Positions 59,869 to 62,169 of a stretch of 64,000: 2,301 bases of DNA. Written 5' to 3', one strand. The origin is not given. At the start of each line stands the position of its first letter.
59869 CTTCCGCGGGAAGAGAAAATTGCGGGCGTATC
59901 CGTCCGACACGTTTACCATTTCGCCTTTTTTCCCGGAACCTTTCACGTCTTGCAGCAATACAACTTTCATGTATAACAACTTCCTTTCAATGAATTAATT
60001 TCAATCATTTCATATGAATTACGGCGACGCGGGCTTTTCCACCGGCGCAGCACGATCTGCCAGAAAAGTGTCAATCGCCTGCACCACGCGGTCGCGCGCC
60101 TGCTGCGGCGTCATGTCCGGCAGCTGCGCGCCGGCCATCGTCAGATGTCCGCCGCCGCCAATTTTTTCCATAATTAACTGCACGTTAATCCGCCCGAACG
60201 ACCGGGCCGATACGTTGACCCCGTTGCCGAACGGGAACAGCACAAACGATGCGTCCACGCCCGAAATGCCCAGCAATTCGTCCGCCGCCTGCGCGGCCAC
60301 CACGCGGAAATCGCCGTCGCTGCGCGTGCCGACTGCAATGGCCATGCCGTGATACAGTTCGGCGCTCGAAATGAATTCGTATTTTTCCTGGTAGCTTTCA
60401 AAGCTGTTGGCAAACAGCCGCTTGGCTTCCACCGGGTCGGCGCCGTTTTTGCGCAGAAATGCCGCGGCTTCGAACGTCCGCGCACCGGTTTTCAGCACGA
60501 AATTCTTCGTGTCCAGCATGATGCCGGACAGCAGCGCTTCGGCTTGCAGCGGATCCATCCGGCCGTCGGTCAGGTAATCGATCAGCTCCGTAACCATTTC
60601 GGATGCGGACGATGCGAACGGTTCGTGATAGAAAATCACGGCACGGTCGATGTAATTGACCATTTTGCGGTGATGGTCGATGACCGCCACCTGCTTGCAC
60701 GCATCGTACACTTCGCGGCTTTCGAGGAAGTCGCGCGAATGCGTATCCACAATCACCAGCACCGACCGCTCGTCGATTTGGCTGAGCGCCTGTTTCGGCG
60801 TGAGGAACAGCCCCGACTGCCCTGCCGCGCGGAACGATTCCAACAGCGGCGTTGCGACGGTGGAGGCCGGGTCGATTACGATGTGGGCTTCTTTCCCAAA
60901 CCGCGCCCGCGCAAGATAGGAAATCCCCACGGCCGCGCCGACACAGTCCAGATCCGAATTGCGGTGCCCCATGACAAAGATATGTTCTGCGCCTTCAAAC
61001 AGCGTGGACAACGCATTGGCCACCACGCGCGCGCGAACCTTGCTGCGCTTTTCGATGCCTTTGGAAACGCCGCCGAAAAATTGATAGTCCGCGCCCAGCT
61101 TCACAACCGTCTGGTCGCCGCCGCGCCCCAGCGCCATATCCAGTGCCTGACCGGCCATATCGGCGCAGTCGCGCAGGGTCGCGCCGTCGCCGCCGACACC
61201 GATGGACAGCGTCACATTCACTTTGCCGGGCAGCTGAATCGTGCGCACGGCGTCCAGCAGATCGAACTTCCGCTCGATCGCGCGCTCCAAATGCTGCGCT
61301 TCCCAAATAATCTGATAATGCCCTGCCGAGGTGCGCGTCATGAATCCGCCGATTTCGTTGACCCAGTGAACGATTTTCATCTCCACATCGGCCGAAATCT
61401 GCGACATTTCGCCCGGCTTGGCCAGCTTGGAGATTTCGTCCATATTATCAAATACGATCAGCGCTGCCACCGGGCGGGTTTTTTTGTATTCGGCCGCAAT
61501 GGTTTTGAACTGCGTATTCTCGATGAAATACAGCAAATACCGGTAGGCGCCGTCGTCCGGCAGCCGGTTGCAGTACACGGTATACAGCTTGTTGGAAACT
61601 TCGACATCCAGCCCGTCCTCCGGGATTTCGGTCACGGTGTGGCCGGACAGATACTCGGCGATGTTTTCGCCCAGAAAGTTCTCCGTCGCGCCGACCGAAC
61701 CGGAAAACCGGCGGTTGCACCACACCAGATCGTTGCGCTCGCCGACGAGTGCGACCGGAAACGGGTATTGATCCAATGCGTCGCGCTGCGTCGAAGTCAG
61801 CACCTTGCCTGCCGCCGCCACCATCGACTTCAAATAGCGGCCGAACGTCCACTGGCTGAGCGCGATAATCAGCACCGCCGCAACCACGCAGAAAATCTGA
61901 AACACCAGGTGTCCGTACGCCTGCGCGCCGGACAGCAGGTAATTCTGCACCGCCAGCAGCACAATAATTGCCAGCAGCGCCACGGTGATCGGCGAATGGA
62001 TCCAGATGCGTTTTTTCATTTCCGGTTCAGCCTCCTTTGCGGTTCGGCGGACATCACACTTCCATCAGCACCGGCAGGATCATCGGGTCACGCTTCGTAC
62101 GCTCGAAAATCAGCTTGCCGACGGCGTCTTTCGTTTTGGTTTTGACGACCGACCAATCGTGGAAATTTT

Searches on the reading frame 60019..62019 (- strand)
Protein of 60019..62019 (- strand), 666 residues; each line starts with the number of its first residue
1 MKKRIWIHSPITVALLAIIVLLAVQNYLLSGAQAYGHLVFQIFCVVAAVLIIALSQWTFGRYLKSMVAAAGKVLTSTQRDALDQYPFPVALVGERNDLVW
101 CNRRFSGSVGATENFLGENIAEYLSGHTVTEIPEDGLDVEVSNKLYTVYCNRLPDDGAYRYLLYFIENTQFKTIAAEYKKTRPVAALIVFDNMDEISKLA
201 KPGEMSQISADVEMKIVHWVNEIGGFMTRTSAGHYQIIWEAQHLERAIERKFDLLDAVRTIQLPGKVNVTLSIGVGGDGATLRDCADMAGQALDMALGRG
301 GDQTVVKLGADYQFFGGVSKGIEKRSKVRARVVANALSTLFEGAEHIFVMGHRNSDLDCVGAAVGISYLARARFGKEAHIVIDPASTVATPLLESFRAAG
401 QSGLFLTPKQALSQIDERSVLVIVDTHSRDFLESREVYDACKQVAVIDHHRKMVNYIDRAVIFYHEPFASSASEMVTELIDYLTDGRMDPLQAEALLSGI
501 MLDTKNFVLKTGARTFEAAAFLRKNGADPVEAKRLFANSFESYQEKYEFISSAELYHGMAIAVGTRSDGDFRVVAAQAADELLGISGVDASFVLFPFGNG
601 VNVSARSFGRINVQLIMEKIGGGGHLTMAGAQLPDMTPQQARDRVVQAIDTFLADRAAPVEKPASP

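Call 52: search_protein_families(library=pfam, proteins=[window:60019-62019:-], max_evalue=0.00001)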
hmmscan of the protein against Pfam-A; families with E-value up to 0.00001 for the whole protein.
window:60019-62019:- (666 aa): 3 families
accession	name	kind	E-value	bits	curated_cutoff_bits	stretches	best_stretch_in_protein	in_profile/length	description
PF24898.2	GGDEF_GdpP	-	4.6e-23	82.3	30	1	189-307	2-119/126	Cyclic-di-AMP phosphodiesterase GdpP-like, GGDEF domain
PF01368.27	DHH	-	6.5e-22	78.6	28.1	1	346-500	1-125/125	DHH family, N-terminal domain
PF02272.25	DHHA1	-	8.8e-15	55.5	25.9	1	573-654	16-101/102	DHHA1 domain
